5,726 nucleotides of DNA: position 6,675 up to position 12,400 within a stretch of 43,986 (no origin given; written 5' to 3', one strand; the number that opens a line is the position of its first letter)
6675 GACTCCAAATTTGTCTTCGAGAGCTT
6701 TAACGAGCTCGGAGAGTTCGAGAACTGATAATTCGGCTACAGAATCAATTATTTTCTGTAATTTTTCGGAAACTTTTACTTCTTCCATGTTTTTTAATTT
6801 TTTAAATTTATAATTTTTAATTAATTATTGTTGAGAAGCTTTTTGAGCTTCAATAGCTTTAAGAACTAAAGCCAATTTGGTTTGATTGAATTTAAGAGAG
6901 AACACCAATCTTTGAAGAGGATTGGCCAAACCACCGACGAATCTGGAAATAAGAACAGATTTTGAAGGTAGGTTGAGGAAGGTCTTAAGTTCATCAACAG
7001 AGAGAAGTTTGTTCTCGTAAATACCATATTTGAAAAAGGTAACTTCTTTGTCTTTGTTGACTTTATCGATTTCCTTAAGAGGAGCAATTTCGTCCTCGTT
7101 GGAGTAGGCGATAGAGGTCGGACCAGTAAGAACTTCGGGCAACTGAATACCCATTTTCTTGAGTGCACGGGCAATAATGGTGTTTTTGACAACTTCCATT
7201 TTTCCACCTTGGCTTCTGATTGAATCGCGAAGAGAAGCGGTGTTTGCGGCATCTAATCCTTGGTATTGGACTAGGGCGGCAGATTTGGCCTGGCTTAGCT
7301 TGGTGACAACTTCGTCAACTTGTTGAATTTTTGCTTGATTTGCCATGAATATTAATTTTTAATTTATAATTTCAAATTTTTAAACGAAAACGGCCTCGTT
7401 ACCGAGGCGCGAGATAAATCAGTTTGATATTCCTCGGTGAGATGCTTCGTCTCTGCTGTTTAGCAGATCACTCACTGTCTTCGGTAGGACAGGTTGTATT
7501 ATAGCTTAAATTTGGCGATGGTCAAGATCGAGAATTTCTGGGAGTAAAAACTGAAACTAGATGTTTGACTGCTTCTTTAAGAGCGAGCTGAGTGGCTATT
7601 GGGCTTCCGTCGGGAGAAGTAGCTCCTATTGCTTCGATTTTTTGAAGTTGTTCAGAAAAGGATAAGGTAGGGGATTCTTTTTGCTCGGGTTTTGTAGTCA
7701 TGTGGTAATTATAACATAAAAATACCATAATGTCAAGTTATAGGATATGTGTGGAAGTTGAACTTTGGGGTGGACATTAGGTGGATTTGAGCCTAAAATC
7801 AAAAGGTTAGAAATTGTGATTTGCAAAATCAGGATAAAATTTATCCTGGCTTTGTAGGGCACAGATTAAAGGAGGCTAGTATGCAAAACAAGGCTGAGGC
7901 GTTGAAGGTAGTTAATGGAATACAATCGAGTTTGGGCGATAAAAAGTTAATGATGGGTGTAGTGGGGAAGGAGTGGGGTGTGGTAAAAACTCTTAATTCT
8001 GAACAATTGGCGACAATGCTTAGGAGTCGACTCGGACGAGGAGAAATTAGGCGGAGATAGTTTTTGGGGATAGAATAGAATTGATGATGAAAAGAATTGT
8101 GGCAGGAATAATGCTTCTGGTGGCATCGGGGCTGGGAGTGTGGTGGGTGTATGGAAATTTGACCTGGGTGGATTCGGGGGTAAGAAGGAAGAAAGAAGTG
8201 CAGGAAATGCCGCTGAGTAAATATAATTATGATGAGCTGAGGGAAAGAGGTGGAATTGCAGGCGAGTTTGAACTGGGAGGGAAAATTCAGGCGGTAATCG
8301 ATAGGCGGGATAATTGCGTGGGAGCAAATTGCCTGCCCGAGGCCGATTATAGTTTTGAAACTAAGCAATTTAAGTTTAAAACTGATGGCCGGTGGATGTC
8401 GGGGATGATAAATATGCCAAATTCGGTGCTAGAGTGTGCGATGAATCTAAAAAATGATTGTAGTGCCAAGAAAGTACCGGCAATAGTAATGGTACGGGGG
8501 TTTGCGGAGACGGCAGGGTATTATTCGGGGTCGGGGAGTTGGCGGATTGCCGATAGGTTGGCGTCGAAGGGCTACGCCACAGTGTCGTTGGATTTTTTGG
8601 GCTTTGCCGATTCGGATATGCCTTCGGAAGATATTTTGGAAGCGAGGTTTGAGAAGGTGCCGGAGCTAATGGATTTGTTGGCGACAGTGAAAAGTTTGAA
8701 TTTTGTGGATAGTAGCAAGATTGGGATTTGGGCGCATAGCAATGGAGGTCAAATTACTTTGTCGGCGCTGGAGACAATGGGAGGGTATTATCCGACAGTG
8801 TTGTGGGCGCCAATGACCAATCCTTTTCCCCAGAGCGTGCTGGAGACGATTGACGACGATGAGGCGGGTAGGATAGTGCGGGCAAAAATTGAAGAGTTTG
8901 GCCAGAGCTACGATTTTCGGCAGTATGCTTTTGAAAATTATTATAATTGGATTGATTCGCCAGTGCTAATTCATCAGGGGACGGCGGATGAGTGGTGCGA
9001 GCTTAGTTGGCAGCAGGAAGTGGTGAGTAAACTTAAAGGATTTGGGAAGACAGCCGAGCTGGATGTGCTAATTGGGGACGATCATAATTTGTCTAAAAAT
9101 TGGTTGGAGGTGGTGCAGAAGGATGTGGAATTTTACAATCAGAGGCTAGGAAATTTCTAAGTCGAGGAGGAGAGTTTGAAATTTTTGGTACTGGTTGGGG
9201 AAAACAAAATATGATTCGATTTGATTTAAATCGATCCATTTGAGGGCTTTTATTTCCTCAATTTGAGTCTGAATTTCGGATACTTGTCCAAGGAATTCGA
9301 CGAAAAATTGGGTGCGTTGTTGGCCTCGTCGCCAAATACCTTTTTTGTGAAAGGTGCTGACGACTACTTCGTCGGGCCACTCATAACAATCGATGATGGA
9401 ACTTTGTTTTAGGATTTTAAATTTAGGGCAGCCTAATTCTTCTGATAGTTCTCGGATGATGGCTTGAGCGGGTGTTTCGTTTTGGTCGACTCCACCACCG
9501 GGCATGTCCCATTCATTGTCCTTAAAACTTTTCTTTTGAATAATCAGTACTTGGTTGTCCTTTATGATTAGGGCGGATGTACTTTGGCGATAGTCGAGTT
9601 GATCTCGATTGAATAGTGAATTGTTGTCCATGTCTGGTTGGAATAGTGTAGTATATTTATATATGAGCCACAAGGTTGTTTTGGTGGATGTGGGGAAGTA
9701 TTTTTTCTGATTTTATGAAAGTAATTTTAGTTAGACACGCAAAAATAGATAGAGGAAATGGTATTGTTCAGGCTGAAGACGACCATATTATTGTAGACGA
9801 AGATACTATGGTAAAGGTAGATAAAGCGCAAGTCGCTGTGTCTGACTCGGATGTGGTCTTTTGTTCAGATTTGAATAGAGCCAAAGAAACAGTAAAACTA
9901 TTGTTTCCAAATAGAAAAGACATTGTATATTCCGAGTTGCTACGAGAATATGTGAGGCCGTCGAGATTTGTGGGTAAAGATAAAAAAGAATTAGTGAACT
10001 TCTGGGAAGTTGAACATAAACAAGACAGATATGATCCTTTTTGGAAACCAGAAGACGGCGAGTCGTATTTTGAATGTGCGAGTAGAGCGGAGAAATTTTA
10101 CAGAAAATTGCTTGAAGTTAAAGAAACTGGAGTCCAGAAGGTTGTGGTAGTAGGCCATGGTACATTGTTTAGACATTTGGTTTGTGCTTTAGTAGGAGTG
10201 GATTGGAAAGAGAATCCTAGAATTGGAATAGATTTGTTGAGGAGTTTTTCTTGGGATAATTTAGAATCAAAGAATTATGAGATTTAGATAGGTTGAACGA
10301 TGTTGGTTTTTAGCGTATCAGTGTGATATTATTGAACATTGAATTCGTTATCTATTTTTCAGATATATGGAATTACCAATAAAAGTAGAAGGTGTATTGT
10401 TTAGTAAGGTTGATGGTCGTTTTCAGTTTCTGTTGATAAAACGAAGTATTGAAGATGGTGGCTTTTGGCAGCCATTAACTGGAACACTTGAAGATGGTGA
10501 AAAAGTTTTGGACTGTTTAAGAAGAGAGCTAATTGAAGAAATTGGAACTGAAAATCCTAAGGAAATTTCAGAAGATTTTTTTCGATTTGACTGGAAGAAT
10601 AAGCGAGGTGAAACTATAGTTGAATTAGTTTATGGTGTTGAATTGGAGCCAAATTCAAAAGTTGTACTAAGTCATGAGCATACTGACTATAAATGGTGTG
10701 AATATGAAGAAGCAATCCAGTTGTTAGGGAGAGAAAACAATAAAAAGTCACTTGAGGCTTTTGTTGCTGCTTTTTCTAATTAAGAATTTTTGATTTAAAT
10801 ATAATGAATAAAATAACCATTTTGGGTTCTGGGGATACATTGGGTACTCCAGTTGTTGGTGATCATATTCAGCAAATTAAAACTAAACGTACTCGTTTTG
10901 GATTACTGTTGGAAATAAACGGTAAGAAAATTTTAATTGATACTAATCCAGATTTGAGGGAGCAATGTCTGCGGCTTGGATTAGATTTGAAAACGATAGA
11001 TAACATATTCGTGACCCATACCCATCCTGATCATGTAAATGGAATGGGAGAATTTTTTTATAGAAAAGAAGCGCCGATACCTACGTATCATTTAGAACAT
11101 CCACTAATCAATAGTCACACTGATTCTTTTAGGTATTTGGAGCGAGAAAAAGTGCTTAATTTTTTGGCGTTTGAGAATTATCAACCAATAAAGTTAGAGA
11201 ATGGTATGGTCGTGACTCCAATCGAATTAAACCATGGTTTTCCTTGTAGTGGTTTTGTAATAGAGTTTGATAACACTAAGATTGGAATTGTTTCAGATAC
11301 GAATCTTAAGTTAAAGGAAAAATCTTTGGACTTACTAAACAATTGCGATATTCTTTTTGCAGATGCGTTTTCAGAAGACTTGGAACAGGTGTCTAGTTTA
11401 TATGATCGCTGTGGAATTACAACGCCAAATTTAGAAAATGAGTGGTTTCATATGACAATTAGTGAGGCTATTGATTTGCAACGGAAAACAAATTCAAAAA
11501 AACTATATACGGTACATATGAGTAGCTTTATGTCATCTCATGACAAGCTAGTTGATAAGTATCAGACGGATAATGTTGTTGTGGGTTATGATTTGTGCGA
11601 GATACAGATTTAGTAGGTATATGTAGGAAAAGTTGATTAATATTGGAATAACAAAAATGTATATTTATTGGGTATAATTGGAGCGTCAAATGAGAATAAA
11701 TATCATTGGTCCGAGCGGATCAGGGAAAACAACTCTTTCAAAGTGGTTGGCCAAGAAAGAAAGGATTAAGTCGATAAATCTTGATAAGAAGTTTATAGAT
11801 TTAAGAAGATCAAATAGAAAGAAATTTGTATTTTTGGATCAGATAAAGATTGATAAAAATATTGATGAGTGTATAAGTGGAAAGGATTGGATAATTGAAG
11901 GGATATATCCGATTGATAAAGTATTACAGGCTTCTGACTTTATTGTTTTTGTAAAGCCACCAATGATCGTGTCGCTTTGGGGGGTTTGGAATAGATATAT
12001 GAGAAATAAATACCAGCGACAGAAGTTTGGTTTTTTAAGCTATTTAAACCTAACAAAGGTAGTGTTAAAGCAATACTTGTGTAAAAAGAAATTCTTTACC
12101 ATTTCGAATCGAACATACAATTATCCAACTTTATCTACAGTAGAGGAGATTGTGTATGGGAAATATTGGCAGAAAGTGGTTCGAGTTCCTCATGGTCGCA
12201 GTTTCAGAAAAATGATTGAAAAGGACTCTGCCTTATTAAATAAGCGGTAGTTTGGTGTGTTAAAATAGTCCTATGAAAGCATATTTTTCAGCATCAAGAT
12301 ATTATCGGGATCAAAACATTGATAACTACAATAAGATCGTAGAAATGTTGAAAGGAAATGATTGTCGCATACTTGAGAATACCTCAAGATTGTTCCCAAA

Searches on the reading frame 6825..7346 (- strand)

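Call 67: search_protein_families(library=pfam, proteins=[window:6825-7346:-], max_evalue=0.001)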
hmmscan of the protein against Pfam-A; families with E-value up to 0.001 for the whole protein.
window:6825-7346:- (173 aa): 1 family
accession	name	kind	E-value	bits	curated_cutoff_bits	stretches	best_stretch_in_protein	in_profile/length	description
PF00466.25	Ribosomal_L10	-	3.9e-22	78.7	22.8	1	1-97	1-99/100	Ribosomal protein L10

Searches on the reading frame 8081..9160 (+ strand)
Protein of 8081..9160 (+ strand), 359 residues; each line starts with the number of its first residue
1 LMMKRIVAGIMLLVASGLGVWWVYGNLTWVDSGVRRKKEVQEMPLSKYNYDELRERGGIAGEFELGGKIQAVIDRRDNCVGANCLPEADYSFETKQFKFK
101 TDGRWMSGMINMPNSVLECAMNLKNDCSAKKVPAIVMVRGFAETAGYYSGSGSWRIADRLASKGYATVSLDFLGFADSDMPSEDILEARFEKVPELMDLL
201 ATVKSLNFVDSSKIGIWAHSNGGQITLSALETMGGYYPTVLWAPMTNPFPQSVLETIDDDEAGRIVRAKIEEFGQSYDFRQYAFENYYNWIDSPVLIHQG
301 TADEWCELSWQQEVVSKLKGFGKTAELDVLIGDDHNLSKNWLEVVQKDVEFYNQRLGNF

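Call 67: search_protein_families(library=pfam, proteins=[window:8081-9160:+], max_evalue=0.001)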
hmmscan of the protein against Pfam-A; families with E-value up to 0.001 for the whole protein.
window:8081-9160:+ (359 aa): 6 families
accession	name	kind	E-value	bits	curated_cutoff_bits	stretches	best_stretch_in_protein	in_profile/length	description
PF00326.27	Peptidase_S9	-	2.7e-09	37.3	22.6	1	162-357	12-211/213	Prolyl oligopeptidase family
PF12146.15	Hydrolase_4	-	1.2e-08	35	27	1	134-249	6-114/239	Serine aminopeptidase, S33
PF00561.26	Abhydrolase_1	-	6.9e-07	29.6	25.8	1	133-230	1-87/245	alpha/beta hydrolase fold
PF01738.24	DLH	-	5.1e-05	23.4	21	0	129-335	11-186/217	Dienelactone hydrolase family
PF12697.13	Abhydrolase_6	-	0.00036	21.7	26.3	1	146-259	6-101/217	Alpha/beta hydrolase family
PF20434.5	BD-FAE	-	0.00051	20.1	26.8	0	128-226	9-103/215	BD-FAE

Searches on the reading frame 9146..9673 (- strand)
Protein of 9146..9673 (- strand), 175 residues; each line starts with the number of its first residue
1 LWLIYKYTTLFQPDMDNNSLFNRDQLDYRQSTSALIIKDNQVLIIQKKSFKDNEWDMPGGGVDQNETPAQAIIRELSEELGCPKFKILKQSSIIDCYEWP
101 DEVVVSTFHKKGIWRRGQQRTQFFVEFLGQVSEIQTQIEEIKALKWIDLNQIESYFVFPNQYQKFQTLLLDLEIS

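Call 68: search_protein_families(library=pfam, proteins=[window:9146-9673:-], max_evalue=0.001)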
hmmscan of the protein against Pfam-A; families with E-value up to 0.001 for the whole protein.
window:9146-9673:- (175 aa): 1 family
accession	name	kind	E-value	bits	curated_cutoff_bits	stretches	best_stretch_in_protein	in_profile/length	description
PF00293.34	NUDIX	-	6.8e-17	62.2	21.1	1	28-153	2-119/134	NUDIX domain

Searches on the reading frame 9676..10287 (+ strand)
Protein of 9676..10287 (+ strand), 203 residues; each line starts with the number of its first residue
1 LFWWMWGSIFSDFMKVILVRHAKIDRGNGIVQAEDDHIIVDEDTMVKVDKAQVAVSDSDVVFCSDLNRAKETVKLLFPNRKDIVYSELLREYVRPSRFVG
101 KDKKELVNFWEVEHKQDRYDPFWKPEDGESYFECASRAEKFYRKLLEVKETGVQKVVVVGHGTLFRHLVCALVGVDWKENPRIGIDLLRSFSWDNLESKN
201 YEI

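Call 68: search_protein_families(library=pfam, proteins=[window:9676-10287:+], max_evalue=0.001)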
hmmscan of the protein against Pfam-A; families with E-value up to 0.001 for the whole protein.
window:9676-10287:+ (203 aa): 1 family
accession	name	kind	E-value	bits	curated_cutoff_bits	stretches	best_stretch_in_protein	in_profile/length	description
PF00300.27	His_Phos_1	-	1.2e-17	64.7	21.7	1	16-187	1-173/194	Histidine phosphatase superfamily (branch 1)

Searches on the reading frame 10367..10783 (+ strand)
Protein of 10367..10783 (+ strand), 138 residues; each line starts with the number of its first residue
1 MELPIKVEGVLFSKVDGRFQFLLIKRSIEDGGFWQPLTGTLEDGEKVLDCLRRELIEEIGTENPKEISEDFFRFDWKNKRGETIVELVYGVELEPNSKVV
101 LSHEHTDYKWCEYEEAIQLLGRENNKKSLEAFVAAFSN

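Call 68: search_protein_families(library=pfam, proteins=[window:10367-10783:+], max_evalue=0.001)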
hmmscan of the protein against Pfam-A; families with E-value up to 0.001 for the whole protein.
window:10367-10783:+ (138 aa): 1 family
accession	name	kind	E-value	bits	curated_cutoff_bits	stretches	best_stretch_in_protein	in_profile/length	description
PF00293.34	NUDIX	-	3.8e-16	59.8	21.1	1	16-130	14-132/134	NUDIX domain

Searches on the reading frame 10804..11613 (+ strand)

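Call 68: search_protein_families(library=pfam, proteins=[window:10804-11613:+], max_evalue=0.001)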
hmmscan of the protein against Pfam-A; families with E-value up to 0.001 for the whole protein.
window:10804-11613:+ (269 aa): 3 families
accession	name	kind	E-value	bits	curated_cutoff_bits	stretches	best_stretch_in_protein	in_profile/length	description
PF12706.13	Lactamase_B_2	-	1.9e-21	77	27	1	42-239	2-200/200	Beta-lactamase superfamily domain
PF00753.33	Lactamase_B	-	2.3e-13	51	22.7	1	35-177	10-161/196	Metallo-beta-lactamase superfamily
PF23023.1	Anti-Pycsar_Apyc1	-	5.2e-06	26.5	50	1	35-88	24-77/250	Anti-Pycsar protein Apyc1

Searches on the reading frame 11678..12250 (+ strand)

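Call 68: search_protein_families(library=pfam, proteins=[window:11678-12250:+], max_evalue=0.001)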
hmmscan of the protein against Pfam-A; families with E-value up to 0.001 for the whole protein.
window:11678-12250:+ (190 aa): 2 families
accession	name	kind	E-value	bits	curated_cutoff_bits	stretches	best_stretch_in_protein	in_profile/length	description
PF13238.12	AAA_18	-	3.3e-05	24.8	29.4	1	7-76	1-80/128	AAA domain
PF00005.33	ABC_tran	-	4.1e-05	24.6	25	1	3-55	10-66/137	ABC transporter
